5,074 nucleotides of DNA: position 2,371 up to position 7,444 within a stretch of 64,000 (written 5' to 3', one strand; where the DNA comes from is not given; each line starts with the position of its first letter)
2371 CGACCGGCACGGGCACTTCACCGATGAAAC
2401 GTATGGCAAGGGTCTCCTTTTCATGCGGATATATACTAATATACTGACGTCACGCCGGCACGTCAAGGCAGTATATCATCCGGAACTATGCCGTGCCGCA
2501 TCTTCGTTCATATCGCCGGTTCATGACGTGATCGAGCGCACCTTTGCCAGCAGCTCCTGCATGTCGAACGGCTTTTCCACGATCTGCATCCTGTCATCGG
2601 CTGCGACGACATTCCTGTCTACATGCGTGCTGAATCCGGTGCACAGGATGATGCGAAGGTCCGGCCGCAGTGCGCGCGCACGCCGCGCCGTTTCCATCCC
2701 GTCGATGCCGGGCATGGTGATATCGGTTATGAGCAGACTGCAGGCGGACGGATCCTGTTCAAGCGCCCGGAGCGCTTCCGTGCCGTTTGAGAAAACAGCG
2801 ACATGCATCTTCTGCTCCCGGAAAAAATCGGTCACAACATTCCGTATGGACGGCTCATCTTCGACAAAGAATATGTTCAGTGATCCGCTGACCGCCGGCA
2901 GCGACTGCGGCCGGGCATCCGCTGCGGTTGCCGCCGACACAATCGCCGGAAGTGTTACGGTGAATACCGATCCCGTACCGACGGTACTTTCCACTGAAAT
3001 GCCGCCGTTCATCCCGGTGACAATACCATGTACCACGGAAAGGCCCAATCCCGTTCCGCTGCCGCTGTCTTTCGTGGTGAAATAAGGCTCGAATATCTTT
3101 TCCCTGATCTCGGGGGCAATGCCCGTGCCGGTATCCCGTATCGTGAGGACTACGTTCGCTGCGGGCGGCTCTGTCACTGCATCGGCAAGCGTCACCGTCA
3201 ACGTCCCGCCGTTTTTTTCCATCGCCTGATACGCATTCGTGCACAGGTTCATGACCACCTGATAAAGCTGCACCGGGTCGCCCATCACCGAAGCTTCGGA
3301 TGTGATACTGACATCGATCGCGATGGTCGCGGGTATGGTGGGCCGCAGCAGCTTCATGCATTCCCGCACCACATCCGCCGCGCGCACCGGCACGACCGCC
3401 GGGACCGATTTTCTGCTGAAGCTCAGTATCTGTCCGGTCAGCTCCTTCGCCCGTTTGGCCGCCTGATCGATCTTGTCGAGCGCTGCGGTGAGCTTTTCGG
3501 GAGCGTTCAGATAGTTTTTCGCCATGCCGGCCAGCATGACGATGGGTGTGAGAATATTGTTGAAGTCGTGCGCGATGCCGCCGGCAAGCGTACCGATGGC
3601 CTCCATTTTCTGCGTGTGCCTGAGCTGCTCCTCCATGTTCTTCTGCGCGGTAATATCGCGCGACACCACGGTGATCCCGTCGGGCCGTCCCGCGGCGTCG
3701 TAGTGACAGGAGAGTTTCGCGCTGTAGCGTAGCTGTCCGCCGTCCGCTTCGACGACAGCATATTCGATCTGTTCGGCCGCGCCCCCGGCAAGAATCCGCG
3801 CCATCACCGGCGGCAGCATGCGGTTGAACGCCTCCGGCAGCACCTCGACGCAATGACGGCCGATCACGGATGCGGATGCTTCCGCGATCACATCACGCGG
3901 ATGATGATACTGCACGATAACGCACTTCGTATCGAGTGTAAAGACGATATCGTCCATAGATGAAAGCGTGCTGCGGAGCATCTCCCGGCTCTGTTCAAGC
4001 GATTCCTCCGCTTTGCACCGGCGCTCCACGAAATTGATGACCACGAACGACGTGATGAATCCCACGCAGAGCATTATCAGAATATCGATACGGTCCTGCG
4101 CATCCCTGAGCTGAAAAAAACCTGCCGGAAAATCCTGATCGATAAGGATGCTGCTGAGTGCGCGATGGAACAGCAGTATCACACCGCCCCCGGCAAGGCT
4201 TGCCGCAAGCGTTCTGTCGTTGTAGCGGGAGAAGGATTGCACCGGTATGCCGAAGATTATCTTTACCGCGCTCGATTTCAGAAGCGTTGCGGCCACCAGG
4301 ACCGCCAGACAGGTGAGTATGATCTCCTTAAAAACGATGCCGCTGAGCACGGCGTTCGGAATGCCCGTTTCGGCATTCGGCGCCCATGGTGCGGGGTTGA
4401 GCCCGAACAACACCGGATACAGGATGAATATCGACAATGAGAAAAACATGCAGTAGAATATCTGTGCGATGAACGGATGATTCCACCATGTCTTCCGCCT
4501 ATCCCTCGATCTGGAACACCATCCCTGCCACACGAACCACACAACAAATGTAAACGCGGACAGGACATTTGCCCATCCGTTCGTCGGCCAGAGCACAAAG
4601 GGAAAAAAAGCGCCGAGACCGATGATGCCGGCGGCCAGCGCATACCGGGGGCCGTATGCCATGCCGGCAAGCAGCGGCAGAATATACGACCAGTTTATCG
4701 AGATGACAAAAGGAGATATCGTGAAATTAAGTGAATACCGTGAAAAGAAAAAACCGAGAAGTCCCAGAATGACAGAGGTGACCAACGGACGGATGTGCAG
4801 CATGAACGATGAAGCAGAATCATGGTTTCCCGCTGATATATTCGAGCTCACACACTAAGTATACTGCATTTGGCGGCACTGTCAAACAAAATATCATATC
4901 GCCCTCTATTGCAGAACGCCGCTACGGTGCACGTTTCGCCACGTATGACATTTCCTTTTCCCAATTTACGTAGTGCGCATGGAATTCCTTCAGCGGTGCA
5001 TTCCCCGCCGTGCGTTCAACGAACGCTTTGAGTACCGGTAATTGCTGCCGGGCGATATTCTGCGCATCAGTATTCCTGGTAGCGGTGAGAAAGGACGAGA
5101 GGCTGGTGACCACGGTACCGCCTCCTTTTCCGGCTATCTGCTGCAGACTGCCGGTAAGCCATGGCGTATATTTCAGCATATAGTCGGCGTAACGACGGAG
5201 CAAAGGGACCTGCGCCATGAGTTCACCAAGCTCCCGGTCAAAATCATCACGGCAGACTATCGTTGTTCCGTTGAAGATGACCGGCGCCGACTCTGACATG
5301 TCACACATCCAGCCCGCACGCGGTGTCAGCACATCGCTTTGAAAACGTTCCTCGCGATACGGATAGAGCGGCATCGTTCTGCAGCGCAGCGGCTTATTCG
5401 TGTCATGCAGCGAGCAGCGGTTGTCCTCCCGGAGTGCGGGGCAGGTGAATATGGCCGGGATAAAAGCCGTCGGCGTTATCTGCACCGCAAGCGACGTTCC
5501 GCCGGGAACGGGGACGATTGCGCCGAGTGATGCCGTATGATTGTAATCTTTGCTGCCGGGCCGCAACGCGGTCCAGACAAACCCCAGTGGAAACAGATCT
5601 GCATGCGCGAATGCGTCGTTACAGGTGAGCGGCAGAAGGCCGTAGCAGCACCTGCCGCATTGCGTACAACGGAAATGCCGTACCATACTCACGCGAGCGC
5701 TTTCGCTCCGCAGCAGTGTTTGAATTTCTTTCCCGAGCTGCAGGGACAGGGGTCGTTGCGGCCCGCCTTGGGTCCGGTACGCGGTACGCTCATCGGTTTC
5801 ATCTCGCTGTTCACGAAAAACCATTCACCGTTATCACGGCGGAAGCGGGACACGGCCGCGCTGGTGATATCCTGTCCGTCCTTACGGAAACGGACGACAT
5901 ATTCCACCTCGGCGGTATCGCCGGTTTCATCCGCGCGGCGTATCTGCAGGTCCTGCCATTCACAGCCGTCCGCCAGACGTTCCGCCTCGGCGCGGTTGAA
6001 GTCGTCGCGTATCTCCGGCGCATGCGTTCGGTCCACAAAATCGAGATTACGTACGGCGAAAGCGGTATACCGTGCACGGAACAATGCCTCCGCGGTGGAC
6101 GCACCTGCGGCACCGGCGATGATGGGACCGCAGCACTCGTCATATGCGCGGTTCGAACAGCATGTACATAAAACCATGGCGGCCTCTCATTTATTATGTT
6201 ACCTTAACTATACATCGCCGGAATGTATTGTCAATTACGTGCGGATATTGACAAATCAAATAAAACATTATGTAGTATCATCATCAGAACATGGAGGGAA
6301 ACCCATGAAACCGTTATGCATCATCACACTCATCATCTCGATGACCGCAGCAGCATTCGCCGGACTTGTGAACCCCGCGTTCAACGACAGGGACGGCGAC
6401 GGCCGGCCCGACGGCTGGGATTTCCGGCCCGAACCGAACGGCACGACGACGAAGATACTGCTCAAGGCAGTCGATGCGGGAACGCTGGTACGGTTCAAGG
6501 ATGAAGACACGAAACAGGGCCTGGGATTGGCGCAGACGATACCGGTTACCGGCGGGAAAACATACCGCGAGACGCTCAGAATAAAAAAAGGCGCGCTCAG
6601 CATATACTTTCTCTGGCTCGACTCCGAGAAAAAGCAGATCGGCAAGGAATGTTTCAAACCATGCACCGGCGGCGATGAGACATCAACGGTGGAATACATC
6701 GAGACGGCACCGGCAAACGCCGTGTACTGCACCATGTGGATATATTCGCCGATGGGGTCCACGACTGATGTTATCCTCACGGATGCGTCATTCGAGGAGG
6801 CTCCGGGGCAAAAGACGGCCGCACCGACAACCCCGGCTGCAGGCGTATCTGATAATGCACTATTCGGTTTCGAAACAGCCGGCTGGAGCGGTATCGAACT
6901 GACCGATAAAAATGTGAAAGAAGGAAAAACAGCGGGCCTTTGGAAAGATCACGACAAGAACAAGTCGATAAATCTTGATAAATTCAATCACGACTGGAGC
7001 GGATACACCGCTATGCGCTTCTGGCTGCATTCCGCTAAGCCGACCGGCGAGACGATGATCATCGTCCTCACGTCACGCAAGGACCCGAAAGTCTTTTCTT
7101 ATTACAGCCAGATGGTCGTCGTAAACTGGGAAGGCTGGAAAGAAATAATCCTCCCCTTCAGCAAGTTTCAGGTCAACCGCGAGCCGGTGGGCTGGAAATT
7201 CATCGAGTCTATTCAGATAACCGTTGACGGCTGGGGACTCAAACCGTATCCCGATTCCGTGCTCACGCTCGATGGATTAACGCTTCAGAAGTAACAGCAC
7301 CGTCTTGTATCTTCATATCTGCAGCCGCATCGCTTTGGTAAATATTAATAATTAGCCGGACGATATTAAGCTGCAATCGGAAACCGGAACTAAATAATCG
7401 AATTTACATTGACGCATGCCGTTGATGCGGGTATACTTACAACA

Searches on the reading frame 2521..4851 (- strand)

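Call 47: search_protein_families(library=pfam, proteins=[window:2521-4851:-], max_evalue=0.001)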
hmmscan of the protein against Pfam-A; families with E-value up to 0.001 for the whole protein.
window:2521-4851:- (776 aa): 4 families
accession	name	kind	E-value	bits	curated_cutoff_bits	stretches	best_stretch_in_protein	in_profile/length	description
PF02518.31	HATPase_c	-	3.9e-27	95.3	26.4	1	524-636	1-109/111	Histidine kinase-, DNA gyrase B-, and HSP90-like ATPase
PF00072.30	Response_reg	-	2.8e-22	79.4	30.2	1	660-772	1-111/111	Response regulator receiver domain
PF00512.31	HisKA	-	1.9e-08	34.7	26.9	1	420-481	3-63/66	His Kinase A (phospho-acceptor) domain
PF08448.16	PAS_4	-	4.8e-08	33.6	23.1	1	297-404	2-109/110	PAS fold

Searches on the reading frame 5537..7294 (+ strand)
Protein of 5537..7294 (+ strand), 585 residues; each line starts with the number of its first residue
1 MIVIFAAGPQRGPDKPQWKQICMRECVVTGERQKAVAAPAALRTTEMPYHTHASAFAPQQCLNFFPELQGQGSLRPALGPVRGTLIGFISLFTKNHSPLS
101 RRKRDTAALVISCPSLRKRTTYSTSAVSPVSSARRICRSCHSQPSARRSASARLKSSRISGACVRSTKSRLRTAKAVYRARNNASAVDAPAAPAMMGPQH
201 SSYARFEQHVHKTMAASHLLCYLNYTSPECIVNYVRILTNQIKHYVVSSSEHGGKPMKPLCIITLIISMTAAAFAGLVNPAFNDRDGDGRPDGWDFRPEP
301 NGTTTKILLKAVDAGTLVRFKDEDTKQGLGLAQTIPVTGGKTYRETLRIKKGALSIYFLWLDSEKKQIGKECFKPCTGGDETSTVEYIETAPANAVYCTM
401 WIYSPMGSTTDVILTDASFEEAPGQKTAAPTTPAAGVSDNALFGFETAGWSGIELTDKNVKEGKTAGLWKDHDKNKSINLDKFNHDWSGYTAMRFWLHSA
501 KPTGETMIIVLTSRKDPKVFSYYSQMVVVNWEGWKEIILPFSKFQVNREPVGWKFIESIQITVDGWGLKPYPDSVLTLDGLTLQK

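Call 45: search_protein_families(library=pfam, proteins=[window:5537-7294:+], max_evalue=0.001)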
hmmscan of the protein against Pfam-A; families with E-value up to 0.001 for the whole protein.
window:5537-7294:+ (585 aa): 1 family
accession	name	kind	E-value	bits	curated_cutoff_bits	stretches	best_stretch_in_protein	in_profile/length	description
PF03425.19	CBM_11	-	6.3e-05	23.5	27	1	469-545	64-136/182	Carbohydrate binding domain (family 11)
